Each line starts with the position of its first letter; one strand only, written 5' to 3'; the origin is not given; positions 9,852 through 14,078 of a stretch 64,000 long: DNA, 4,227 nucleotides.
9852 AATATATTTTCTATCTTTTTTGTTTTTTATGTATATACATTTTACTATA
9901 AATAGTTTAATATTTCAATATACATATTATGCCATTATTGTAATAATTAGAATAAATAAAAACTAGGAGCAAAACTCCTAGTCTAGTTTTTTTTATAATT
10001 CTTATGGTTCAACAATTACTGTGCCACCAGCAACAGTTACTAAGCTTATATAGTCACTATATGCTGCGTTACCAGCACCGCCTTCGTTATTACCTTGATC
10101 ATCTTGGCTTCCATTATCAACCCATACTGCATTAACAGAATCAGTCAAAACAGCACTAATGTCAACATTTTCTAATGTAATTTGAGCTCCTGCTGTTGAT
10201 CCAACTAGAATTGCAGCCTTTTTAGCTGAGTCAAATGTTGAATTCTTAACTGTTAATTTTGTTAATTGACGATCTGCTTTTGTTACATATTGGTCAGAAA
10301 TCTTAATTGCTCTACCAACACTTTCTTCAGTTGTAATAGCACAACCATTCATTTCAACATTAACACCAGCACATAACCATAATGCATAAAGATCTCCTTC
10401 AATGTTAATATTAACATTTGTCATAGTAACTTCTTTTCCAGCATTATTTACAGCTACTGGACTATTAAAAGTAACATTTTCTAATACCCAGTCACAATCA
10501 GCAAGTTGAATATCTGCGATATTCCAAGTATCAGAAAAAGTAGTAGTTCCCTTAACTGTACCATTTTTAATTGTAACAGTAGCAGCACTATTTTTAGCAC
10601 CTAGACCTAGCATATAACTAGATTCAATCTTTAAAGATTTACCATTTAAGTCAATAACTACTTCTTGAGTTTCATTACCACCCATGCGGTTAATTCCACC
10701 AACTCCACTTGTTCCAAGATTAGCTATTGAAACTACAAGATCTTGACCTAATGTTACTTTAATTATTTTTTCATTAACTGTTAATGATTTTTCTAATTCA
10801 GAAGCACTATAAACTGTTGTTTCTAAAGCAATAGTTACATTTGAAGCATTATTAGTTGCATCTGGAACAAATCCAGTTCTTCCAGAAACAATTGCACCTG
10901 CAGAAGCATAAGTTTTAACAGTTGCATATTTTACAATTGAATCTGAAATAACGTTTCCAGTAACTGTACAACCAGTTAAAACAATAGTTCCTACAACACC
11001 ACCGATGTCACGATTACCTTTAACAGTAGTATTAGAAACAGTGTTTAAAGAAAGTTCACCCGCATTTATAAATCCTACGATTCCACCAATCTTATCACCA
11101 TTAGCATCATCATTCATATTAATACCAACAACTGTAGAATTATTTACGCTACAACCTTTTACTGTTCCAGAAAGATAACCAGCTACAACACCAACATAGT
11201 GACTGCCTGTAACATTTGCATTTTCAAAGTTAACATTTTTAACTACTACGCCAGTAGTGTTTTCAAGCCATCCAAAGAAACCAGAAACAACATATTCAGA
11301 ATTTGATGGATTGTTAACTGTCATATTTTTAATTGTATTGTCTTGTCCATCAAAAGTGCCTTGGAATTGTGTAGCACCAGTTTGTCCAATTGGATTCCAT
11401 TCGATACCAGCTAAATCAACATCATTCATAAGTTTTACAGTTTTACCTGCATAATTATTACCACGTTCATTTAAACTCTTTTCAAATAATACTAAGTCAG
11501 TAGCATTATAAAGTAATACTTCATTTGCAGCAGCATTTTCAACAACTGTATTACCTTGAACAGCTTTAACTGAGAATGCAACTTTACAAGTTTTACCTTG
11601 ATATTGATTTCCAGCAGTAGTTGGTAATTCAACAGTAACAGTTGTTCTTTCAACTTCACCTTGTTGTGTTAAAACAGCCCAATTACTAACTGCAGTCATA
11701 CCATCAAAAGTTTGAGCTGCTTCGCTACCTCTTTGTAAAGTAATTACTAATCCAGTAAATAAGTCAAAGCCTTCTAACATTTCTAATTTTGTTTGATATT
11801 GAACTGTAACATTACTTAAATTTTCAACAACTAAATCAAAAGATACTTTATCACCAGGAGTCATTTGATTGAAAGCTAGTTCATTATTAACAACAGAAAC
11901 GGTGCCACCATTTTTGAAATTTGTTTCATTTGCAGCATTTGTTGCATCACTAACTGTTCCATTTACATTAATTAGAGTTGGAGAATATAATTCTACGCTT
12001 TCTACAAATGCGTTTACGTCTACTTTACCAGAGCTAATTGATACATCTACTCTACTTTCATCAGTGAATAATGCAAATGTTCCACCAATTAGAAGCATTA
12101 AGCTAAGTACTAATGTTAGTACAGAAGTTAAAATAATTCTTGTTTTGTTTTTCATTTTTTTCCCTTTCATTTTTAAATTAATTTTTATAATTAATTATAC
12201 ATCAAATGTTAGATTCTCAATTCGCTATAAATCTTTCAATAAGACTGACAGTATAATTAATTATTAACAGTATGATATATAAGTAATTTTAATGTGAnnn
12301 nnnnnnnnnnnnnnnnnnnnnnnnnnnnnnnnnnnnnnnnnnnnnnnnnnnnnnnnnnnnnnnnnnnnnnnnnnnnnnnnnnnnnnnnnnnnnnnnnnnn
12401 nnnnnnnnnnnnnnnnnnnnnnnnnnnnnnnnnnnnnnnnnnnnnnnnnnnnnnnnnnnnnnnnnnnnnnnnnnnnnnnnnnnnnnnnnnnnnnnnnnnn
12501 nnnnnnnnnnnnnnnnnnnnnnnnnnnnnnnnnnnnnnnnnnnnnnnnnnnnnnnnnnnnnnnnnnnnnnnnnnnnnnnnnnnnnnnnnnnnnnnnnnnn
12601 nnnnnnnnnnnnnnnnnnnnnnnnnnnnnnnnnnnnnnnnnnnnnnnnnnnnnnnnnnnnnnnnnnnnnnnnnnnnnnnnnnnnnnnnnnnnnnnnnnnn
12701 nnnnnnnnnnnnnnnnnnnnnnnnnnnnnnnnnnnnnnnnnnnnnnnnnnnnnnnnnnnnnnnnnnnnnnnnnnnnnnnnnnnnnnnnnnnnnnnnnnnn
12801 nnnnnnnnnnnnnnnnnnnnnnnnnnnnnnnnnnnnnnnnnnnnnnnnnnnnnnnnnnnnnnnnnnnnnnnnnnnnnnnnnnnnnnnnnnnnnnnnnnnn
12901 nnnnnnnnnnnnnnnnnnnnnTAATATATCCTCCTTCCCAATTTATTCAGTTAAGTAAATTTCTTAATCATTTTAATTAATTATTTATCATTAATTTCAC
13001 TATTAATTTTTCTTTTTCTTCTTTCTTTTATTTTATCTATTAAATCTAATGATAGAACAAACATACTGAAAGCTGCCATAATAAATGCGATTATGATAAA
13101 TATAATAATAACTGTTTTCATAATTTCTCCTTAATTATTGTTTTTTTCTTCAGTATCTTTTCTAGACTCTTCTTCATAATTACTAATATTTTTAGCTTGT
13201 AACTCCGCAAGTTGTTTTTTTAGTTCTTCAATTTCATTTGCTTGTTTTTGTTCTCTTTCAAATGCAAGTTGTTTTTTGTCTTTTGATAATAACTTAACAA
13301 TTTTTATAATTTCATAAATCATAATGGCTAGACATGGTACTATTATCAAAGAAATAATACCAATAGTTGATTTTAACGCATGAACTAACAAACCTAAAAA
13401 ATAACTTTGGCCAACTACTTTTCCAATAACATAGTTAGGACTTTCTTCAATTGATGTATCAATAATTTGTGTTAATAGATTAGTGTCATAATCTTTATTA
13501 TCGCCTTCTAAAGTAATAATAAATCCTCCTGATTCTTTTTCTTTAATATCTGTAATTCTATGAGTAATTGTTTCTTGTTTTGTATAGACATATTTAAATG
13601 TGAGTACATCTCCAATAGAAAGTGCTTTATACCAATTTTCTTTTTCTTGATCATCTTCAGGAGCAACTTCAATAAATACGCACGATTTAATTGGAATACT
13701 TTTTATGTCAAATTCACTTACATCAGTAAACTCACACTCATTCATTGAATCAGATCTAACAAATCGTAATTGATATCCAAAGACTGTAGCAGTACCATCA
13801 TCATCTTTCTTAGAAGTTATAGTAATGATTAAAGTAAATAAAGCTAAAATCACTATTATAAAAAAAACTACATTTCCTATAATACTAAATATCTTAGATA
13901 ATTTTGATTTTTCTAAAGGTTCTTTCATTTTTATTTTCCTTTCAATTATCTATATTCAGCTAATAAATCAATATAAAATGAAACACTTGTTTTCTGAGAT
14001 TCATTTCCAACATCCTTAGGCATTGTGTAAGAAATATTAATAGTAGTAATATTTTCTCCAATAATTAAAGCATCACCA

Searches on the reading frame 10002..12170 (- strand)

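Call 45: search_protein_families(library=ncbifam, proteins=[window:10002-12170:-], max_evalue=0.00001)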
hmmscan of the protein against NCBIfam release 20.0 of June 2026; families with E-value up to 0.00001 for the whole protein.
window:10002-12170:- (722 aa): 1 family
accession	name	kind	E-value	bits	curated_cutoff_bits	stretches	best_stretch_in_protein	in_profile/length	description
TIGR04088.1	cognate_SipW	domain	9.2e-06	25.7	19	0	18-50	2-34/34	SipW-dependent-type signal peptide-containing protein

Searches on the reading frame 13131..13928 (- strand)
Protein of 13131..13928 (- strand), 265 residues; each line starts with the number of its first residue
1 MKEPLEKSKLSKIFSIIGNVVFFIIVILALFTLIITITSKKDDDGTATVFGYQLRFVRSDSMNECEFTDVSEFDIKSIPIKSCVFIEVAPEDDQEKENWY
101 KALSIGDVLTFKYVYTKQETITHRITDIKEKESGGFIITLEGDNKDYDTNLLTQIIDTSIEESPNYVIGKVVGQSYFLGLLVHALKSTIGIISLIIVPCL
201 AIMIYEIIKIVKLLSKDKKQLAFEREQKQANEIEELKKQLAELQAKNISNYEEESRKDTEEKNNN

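Call 45: search_protein_families(library=ncbifam, proteins=[window:13131-13928:-], max_evalue=0.00001)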
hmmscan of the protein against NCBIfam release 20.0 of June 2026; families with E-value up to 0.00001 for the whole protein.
window:13131-13928:- (265 aa): 2 families
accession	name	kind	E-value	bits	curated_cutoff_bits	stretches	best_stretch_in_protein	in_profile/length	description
NF046067.1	SigPepSipWBacil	equivalog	2.5e-16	59.8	190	1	16-227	3-185/189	signal peptidase I SipW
TIGR02228.1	sigpep_I_arch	equivalog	2.9e-11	43.5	51.85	1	100-209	58-157/158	signal peptidase I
